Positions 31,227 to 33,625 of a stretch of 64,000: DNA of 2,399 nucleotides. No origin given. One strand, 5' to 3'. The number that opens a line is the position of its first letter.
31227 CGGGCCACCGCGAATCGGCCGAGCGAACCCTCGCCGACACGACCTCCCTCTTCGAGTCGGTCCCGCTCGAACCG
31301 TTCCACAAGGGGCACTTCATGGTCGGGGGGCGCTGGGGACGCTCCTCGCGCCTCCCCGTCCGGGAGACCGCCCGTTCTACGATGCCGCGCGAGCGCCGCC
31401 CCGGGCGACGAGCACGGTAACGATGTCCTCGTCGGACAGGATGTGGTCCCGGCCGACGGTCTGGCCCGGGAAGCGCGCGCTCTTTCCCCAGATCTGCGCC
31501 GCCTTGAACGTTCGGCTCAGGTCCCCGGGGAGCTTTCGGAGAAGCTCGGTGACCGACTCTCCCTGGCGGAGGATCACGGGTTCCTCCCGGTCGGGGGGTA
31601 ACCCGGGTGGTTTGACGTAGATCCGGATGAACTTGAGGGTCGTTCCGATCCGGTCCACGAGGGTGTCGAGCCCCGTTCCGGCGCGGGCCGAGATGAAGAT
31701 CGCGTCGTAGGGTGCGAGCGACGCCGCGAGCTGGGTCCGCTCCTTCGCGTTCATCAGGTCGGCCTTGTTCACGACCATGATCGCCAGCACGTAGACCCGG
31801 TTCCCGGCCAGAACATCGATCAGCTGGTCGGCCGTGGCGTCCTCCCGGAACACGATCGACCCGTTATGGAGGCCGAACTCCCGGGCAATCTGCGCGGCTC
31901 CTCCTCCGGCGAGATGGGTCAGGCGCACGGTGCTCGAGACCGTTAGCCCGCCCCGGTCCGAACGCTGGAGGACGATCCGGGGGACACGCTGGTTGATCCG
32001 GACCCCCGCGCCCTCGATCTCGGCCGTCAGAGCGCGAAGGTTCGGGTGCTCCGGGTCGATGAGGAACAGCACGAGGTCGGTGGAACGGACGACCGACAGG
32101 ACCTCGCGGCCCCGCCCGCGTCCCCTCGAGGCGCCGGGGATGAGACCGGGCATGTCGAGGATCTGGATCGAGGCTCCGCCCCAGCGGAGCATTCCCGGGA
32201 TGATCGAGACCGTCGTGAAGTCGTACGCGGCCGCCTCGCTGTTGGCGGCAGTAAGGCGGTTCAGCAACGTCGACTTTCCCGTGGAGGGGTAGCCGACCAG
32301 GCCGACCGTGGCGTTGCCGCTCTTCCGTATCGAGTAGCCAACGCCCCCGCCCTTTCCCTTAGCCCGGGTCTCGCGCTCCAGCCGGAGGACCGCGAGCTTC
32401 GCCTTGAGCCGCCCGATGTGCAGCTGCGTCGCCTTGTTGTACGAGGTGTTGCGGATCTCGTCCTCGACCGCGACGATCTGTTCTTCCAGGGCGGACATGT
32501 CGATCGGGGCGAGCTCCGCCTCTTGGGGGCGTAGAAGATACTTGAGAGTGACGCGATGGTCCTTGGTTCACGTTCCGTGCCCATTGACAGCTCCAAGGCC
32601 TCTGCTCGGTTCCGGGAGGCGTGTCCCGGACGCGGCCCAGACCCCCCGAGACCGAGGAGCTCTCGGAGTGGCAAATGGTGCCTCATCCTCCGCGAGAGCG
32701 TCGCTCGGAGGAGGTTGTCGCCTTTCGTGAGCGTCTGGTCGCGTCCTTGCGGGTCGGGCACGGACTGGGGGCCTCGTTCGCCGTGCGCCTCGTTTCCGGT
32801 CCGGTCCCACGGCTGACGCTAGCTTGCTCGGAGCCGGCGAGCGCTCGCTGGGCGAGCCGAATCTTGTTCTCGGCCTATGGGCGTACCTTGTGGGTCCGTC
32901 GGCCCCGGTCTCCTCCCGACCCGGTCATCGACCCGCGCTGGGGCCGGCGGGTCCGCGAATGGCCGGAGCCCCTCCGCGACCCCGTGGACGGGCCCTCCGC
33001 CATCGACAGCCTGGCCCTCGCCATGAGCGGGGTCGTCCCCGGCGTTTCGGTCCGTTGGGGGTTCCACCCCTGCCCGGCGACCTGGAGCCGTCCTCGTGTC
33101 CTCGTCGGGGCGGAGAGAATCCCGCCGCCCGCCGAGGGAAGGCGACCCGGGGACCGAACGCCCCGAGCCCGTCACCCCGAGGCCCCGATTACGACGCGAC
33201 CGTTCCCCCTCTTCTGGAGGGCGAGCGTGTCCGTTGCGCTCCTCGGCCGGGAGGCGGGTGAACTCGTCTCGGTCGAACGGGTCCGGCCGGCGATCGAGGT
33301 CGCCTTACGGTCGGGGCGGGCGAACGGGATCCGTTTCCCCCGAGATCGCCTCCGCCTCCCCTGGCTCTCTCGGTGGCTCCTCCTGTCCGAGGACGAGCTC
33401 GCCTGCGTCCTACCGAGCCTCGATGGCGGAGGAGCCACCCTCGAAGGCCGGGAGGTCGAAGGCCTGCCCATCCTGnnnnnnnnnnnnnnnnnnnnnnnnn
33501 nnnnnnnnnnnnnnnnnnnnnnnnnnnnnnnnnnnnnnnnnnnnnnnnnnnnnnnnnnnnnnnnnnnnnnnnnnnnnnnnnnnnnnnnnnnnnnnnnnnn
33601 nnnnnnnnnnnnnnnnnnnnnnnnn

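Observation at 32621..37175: Translationally coupled four-gene P-loop module: HerA/FtsK-like ATPase plus one intact and two Walker-A-dead KaiC/RecA-like paralogs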

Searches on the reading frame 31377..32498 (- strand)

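Call 3: search_protein_families(library=pfam, proteins=[window:31377-32498:-], max_evalue=1)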
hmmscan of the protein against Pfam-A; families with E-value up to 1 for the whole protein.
window:31377-32498:- (373 aa): 15 families
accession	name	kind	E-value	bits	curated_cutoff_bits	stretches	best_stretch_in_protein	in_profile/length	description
PF16897.10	MMR_HSR1_Xtn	-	8e-26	90.5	35.2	1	182-289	1-105/106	C-terminal region of MMR_HSR1 domain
PF01926.29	MMR_HSR1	-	1.1e-22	80.7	21.9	1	64-167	1-102/113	50S ribosome-binding GTPase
PF02421.24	FeoB_N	-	3.2e-10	40.2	27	1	64-119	2-57/156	Ferrous iron transport protein B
PF02824.27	TGS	-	4.5e-09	36.7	22.2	1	291-363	1-59/60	TGS domain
PF03308.22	MeaB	-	0.00025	20.6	23.1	1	59-109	29-79/273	Methylmalonyl Co-A mutase-associated GTPase MeaB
PF00350.29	Dynamin_N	-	0.00041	20.9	27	1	65-86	1-22/168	Dynamin family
PF03193.22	RsgA_GTPase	-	0.00042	20.6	30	1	238-285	55-105/174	RsgA GTPase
PF09439.16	SRPRB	-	0.017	14.9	25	1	64-118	5-55/178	Signal recognition particle receptor beta subunit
PF02492.25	cobW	-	0.02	14.9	20.7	0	64-88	2-26/180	CobW/HypB/UreG, nucleotide-binding domain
PF00009.33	GTP_EFTU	-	0.021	14.8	26.5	0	64-88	5-29/188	Elongation factor Tu GTP binding domain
PF13521.12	AAA_28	-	0.028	15.1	27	1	67-86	4-24/164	AAA domain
PF13191.12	AAA_16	-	0.04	14.9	32.6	1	63-89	25-51/167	AAA ATPase domain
PF13401.12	AAA_22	-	0.16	12.7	27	0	67-94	10-34/130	AAA domain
PF13238.12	AAA_18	-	0.24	12.3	29.4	1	65-85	1-21/128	AAA domain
PF19850.4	DUF6325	-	0.35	11.4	23.4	1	140-267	5-123/141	Family of unknown function (DUF6325)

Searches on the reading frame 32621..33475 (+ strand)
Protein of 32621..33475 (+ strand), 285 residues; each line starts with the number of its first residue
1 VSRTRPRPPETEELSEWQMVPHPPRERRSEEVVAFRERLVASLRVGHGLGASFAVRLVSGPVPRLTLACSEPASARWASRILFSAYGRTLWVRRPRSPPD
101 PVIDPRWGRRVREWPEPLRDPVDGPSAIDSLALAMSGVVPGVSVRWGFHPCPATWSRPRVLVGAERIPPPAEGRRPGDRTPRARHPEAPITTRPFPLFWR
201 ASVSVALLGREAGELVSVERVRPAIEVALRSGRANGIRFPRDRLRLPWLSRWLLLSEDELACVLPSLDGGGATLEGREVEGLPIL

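Call 59: predict_structure(alignment_id=A6)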
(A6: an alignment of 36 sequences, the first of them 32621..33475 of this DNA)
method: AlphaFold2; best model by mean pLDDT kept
length: 285 residues; sequences in the alignment: 36
mean_pLDDT: 81.2   pTM: 0.77
mean pLDDT of the five models: 81.2, 80.4, 79.4, 79.2, 77.8
residues with pLDDT >= 90: 156; 70-90: 48; 50-70: 58; < 50: 23
segments of 3 or more residues with pLDDT < 50: 1-6, 272-283
pLDDT, mean of each block of 10 residues (from residue 1): 49 86 86 95 96 95 94 96 94 84 86 92 94 93 95 62 52 56 61 77 89 74 96 94 68 93 89 45 45
secondary structure, 60 per line:
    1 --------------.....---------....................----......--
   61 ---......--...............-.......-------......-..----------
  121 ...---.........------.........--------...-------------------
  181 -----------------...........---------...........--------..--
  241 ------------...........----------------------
elements in order: E15-19 H29-48 E53-58 E64-69 H72-86 E91-94 E102-107 H127-135 E142-150 E198-208 H218-228 E253-256 H257-263

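Call 68: fold_search(model_id=the predicted structure, library=pdb)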
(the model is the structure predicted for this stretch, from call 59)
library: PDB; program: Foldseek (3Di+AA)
matches with E <= 10: 264; with E <= 0.001: 5
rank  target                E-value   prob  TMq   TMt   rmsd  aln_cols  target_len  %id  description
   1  8rtb_A                2.6e-04  1.00  0.45  0.20   9.4       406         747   10  Extended inner membrane complex (IMC) protomer structure (TrwM/VirB3-TrwK/VirB4-TrwI/VirB6-TrwG/VirB8-TrwE/VirB10) fro (released 2024-06-19)
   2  8rtd_O                2.6e-04  1.00  0.45  0.19   9.4       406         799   10  Stalk-Arches-IMC structure from the fully-assembled R388 type IV secretion system determined by cryo-EM. (released 2024-06-19)
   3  8rtd_T                2.6e-04  1.00  0.45  0.18   9.4       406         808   10  Stalk-Arches-IMC structure from the fully-assembled R388 type IV secretion system determined by cryo-EM. (released 2024-06-19)
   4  7o43_B                5.8e-04  1.00  0.47  0.20   9.4       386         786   10  TrwK/VirB4unbound dimer complex from R388 type IV secretion system determined by cryo-EM. (released 2022-06-22)
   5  7o43_A                9.8e-04  0.99  0.40  0.17   8.5       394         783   10  TrwK/VirB4unbound dimer complex from R388 type IV secretion system determined by cryo-EM. (released 2022-06-22)
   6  7o41_B                7.5e-03  0.98  0.46  0.22   9.1       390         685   10  Hexameric composite model of the Inner Membrane Complex (IMC) with the Arches from the fully-assembled R388 type IV se (released 2022-06-22)
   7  5f9p_A                4.8e-02  0.18  0.20  0.22  19.3       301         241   10  Crystal structure study of anthrone oxidase-like protein (released 2016-12-14)
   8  7o41_A                7.3e-02  0.77  0.45  0.20   9.7       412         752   10  Hexameric composite model of the Inner Membrane Complex (IMC) with the Arches from the fully-assembled R388 type IV se (released 2022-06-22)
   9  2xlj_A                9.2e-02  0.54  0.22  0.31   6.2       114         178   18  Crystal structure of the Csy4-crRNA complex, hexagonal form (released 2010-09-22)
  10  4m09_E                1.1e-01  0.20  0.22  0.26  19.1       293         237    7  Crystal Structure of Mutant Chlorite Dismutase from Candidatus Nitrospira defluvii W146Y R173Q (released 2014-01-15)
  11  2xlk_A                1.2e-01  0.57  0.22  0.30   5.7       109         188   16  Crystal structure of the Csy4-crRNA complex, orthorhombic form (released 2010-09-22)
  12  4wws_C                1.2e-01  0.14  0.21  0.25  20.1       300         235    8  Structure of Chlorite dismutase-like Protein from Listeria monocytogenes (released 2015-02-04)
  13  5f9p_B                1.3e-01  0.11  0.19  0.22  18.2       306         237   10  Crystal structure study of anthrone oxidase-like protein (released 2016-12-14)
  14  4m06_B                1.4e-01  0.18  0.23  0.26  20.3       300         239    7  Crystal Structure of Mutant Chlorite Dismutase from Candidatus Nitrospira defluvii W145F in Complex with Cyanide (released 2014-01-15)
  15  2bvf_A                1.5e-01  0.30  0.27  0.20  12.2       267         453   15  Crystal structure of 6-hydoxy-D-nicotine oxidase from Arthrobacter nicotinovorans. Crystal Form 3 (P1) (released 2005-08-17)
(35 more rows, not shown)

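Call 86: search_protein_families(library=pfam, proteins=[window:32621-33475:+], max_evalue=10)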
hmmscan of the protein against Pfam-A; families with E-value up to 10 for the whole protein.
window:32621-33475:+ (285 aa): 0 families
